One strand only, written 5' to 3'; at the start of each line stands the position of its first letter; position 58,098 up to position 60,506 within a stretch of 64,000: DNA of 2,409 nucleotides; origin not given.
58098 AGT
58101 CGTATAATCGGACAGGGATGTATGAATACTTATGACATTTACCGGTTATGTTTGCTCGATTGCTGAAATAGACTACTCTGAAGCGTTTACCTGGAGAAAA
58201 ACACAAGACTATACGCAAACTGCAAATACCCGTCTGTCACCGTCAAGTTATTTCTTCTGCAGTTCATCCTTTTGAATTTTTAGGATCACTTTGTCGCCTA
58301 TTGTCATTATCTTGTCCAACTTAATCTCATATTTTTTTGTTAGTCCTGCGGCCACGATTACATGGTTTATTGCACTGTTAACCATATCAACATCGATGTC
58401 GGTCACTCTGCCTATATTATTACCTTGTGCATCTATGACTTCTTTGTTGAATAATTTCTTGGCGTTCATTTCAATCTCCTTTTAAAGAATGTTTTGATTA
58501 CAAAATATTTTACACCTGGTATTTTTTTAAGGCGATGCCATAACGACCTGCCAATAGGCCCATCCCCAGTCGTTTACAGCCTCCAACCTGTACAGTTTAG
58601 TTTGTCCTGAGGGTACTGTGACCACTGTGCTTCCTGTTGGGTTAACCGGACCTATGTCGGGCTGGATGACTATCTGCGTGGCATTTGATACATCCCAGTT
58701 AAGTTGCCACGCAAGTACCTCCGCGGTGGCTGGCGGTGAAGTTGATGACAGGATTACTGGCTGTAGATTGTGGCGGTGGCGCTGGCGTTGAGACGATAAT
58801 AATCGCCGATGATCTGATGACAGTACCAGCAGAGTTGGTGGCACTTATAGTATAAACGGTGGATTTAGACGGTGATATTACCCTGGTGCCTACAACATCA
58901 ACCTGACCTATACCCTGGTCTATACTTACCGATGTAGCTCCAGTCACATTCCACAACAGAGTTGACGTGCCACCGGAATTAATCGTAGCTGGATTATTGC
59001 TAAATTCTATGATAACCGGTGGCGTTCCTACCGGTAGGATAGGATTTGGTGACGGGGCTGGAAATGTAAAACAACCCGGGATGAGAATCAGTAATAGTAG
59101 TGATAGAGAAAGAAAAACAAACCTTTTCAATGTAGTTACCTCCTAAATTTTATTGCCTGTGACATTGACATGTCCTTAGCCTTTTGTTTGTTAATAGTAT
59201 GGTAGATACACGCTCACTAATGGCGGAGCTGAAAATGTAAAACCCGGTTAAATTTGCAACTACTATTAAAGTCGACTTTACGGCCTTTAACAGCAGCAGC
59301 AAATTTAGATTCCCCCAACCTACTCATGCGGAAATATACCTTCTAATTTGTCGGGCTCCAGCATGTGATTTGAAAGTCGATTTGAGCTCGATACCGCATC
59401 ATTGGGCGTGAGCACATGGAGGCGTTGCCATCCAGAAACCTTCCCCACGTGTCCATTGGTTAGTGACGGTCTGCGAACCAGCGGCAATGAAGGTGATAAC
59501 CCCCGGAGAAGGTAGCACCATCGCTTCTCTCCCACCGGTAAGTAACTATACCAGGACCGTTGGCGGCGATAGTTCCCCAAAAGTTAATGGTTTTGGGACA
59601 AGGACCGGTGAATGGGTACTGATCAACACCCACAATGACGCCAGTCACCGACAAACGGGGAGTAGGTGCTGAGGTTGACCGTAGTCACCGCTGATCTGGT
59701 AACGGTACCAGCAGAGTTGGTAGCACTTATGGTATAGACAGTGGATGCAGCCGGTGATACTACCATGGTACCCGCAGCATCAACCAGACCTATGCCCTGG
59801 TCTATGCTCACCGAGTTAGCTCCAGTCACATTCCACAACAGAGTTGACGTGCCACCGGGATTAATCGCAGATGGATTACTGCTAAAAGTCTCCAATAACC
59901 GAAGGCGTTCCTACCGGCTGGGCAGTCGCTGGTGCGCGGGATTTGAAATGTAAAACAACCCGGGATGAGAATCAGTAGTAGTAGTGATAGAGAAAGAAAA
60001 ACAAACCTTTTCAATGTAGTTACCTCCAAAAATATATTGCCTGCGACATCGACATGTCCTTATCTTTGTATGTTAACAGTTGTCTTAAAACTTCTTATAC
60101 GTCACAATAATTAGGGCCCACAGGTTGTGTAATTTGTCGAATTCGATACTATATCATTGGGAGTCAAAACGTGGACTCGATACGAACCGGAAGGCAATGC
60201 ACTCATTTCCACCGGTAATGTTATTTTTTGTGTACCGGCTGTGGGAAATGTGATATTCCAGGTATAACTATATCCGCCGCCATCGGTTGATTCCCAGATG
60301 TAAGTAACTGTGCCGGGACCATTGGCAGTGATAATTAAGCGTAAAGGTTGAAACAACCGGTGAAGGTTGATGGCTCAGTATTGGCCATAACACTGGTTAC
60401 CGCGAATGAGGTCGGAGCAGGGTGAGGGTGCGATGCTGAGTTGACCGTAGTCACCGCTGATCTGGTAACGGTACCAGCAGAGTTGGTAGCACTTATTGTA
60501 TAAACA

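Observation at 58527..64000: Tandem array of paralogous lipoprotein genes built from one conserved 5' module and three alternative 3' domains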

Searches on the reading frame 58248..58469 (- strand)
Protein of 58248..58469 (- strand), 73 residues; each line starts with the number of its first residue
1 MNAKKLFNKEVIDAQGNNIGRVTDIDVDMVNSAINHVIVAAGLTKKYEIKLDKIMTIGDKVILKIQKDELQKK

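Call 9: find_encoding_contigs(protein=window:58248-58469:-, flank=10000, max_places=10)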
Protein window:58248-58469:- (73 aa): no gene with exactly this product is on record in the collection.

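Call 68: search_protein_families(library=pfam, max_evalue=0.001, proteins=[window:58248-58469:-])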
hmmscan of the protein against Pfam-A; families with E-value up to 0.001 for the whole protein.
window:58248-58469:- (73 aa): 1 family
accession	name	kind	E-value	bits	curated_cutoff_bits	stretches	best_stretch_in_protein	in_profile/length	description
PF05239.21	PRC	-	3.9e-09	36.8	21.2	1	3-69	6-77/78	PRC-barrel domain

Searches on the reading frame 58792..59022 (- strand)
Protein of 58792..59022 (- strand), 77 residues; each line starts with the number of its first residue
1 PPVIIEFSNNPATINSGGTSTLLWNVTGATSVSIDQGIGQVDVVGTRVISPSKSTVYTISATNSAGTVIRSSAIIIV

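Call 51: search_protein_families(library=pfam, max_evalue=10, proteins=[window:58792-59022:-])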
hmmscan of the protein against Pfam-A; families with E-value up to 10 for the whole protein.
seq(77 aa): 1 family
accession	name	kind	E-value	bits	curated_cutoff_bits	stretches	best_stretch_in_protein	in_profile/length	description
PF20979.2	Arginosuc_syn_C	-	0.049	13.7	27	1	3-59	45-101/219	Arginosuccinate synthase C-terminal domain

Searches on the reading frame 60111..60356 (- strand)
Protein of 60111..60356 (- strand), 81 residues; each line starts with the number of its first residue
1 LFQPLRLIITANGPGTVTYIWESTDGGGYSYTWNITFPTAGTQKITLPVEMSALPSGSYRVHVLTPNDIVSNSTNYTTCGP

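Call 38: search_protein_representatives(protein=window:60111-60356:-)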
Query: 81 residues. Proteins with E-value up to 0.001 (for the whole library): 214; up to 1e-10: 56; up to 1e-30: 3. The best 150 are listed.
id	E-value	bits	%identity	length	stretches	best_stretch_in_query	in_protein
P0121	3.3e-37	142.2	72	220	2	8-81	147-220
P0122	1.3e-33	130.8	82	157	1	8-81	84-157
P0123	2.3e-32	126.8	43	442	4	9-80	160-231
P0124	2.9e-30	120.1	54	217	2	7-81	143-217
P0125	2.9e-30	120.1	73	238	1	5-79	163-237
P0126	3.5e-28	113.4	43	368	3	7-77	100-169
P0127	1.8e-27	111.1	68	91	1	8-79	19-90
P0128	3.3e-25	103.9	65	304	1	8-81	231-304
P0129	4.4e-24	100.3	61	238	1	7-80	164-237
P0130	6.6e-24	99.8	48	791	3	9-77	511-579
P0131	7.8e-24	99.5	63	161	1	8-80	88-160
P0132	1.1e-23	99.1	37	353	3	7-78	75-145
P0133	6.0e-23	96.7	32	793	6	8-76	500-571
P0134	8.8e-23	96.2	45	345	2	9-77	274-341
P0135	4.5e-21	90.7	47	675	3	8-78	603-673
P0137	1.8e-19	85.6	35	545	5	9-78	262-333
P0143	2.5e-15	72.4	34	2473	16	14-62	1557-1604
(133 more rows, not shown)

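Call 40: search_protein_families(library=pfam, max_evalue=0.01, proteins=[P0121, P0123, P0130, P0133, P0143, P0135, P0137])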
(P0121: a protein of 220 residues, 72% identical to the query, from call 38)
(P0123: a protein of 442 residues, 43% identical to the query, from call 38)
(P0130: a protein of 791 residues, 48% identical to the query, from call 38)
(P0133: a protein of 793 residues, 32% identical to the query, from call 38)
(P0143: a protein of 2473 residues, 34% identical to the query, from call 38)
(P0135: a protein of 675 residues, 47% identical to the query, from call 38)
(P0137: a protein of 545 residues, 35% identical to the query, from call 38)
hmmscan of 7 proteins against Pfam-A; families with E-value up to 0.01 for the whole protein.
P0121 (220 aa): 0 families

P0123 (442 aa): 2 families
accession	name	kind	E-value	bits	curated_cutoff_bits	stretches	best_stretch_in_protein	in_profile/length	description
PF00801.26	PKD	-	3e-09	37.2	23.5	0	54-96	16-62/80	PKD domain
PF18911.6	PKD_4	-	3.5e-08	33.8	27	0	142-196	10-65/85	PKD domain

P0130 (791 aa): 4 families
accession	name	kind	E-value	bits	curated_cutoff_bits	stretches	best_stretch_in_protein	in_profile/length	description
PF17957.7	Big_7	-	4.4e-10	40.5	24.1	1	64-136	1-70/70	Bacterial Ig domain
PF00801.26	PKD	-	9.8e-06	25.9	23.5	0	507-541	19-56/80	PKD domain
PF21112.3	CsgH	-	0.0032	17.9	27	0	602-677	4-85/88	CsgH protein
PF07705.17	CARDB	-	0.0052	17.4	22.7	1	273-380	1-98/101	CARDB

P0133 (793 aa): 6 families
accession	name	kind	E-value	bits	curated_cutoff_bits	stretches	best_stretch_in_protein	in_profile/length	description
PF12245.14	Big_3_2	-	4.3e-10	40.3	23.3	0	277-326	32-80/122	Bacterial Ig-like domain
PF03785.20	Peptidase_C25_C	-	4.2e-08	33.4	25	0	343-377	5-41/79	Peptidase family C25, C terminal ig-like domain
PF22075.2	DUF6939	-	1.3e-06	28.6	27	0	543-569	48-74/167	Family of unknown function (DUF6939)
PF19917.4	bpX1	-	0.0011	19.2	27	0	145-169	34-59/82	MoxR-vWA-beta-propeller ternary system domain bpX1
PF08460.16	SH3_5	-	0.0033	17.9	22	0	352-406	4-58/68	Bacterial SH3 domain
PF13287.12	Fn3_assoc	-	0.0079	16.7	23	0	179-206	31-58/59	Fn3 associated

P0143 (2473 aa): 5 families
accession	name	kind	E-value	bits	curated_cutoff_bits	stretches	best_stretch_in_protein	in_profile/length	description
PF23237.1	HYR_4C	-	0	1515.6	27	23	874-945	2-73/73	HYR-like domain with 4 cysteines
PF18962.6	Por_Secre_tail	-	6e-11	42.9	27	1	2401-2470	1-73/75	Secretion system C-terminal sorting domain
PF00963.24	Cohesin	-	4.4e-07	30.6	24.1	1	171-219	5-55/139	Cohesin domain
PF20486.3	DUF6725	-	0.00094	19.8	27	0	1788-1809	21-42/83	Family of unknown function (DUF6725)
PF25817.1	ICE1_C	-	0.0021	18.3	27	0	1162-1233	45-118/193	Little elongation complex subunit 1, C-terminal domain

P0135 (675 aa): 2 families
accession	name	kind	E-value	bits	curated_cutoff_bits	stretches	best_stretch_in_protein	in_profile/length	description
PF17957.7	Big_7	-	3e-08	34.6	24.1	1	44-117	1-70/70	Bacterial Ig domain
PF00041.27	fn3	-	0.00024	21.7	25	1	383-458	2-76/84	Fibronectin type III domain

P0137 (545 aa): 5 families
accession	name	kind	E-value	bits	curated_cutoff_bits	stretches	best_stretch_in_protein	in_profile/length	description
PF00801.26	PKD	-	1.3e-10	41.6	23.5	0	267-298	27-62/80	PKD domain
PF08620.15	RPAP1_C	-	1.2e-06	28.8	27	0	254-268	2-18/69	RPAP1-like, C-terminal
PF08447.18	PAS_3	-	0.00074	20.2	25.6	0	149-182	37-70/89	PAS fold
PF13622.12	4HBT_3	-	0.004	17.8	24.3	0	335-381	11-58/83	Acyl-CoA thioesterase N-terminal domain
PF00240.29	ubiquitin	-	0.0053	16.9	25.4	0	443-470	20-47/72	Ubiquitin family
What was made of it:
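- On PKD / HYR-like domain: Relatives P0123 and P0137 carry PKD, and P0143 carries 23 copies of HYR_4C (calls 38, 40).
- Some carry Pfam PKD or HYR_4C (calls 38, 40).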

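Call 59: predict_structure(alignment_id=A2)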
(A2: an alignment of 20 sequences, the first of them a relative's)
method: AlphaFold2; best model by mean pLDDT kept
length: 220 residues; sequences in the alignment: 20
mean_pLDDT: 89.1   pTM: 0.51
mean pLDDT of the five models: 89.1, 89.0, 88.7, 88.3, 87.5
residues with pLDDT >= 90: 149; 70-90: 48; 50-70: 20; < 50: 3
segments of 3 or more residues with pLDDT < 50: none
pLDDT, mean of each block of 10 residues (from residue 1): 87 73 53 83 98 97 97 98 97 98 98 78 93 86 93 97 85 97 86 87 97 83
secondary structure, 60 per line:
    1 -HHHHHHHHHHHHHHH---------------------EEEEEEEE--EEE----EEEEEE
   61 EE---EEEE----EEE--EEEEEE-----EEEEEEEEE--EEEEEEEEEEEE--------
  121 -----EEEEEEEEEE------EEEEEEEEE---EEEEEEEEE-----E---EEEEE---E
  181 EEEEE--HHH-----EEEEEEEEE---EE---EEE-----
elements in order: H2-16 E38-45 E48-50 E55-62 E66-69 E74-76 E79-84 E90-98 E101-112 E126-135 E142-150 E154-162 E172-176 E180-185 E196-204 E213-215

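Call 64: fold_search(model_id=the predicted structure, library=pdb)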
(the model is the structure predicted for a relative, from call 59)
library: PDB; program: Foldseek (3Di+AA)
matches with E <= 10: 1594; with E <= 0.001: 75
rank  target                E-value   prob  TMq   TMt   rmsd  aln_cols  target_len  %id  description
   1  8cka_A                1.0e-05  1.00  0.27  0.13  16.5       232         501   12  Deinococcus radidurans HPI S-layer (released 2023-04-19)
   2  2yd8                  2.7e-05  1.00  0.28  0.31  26.4       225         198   17  Crystal structure of the N-terminal Ig1-2 module of Human Receptor Protein Tyrosine Phosphatase LAR in complex with sucr (released 2011-04-13)
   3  2yd5                  3.9e-05  1.00  0.30  0.33  26.2       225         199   16  Crystal structure of the N-terminal Ig1-2 module of Human Receptor Protein Tyrosine Phosphatase LAR (released 2011-04-13)
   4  2f8v_A                4.1e-05  1.00  0.28  0.31  13.3       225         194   13  Structure of full length telethonin in complex with the N-terminus of titin (released 2006-06-27)
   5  1ya5_A                4.1e-05  1.00  0.28  0.31  14.1       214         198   15  Crystal structure of the titin domains z1z2 in complex with telethonin (released 2005-12-20)
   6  6fwx_B                4.8e-05  1.00  0.29  0.32  20.5       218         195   16  Chimeric titin Z1Z2-Z1Z2 tandem (Z1212) functionalized with a GRGDS exogenous peptide from fibronectin (released 2019-03-27)
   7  9fly_A                4.8e-05  1.00  0.24  0.07  17.0       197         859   18  CryoEM structure of the base (4151-5009) in the grappling hook protein A (GhpA) in the bacterium Aureispira sp. CCB-QB (released 2024-10-16)
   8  2yd3                  5.9e-05  1.00  0.30  0.33  25.9       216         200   15  Crystal structure of the N-terminal Ig1-2 module of Human Receptor Protein Tyrosine Phosphatase Sigma (released 2011-04-13)
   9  7ceg_A                6.2e-05  1.00  0.27  0.16  13.5       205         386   14  Crystal structure of the complex between mouse PTP delta and neuroligin-3 (released 2021-02-24)
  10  4pbv_D                6.8e-05  1.00  0.29  0.32  27.2       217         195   16  Crystal structure of chicken receptor protein tyrosine phosphatase sigma in complex with TrkC (released 2014-11-12)
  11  3kld_A                7.6e-05  1.00  0.25  0.15  16.3       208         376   18  PTPRG CNTN4 complex (released 2009-12-22)
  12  2ill                  8.4e-05  1.00  0.29  0.32  18.5       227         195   13  Anomalous substructure of Titin-A168169 (released 2007-02-20)
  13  4pbx                  8.4e-05  1.00  0.28  0.11  12.9       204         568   16  Crystal structure of the six N-terminal domains of human receptor protein tyrosine phosphatase sigma (released 2014-11-12)
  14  2xy1                  8.4e-05  1.00  0.28  0.31  14.3       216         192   14  CRYSTAL STRUCTURE OF NCAM2 IG3-4 (released 2011-02-23)
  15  2yd4                  1.0e-04  1.00  0.30  0.32  26.0       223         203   16  Crystal structure of the N-terminal Ig1-2 module of Chicken Receptor Protein Tyrosine Phosphatase Sigma (released 2011-04-13)
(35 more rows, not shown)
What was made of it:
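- On PKD / HYR-like domain: The model has pLDDT 89, with tandem Ig-fold matches (calls 59, 64).
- The C-type model has pLDDT 89 and is two tandem Ig-like sandwiches (calls 59, 64).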
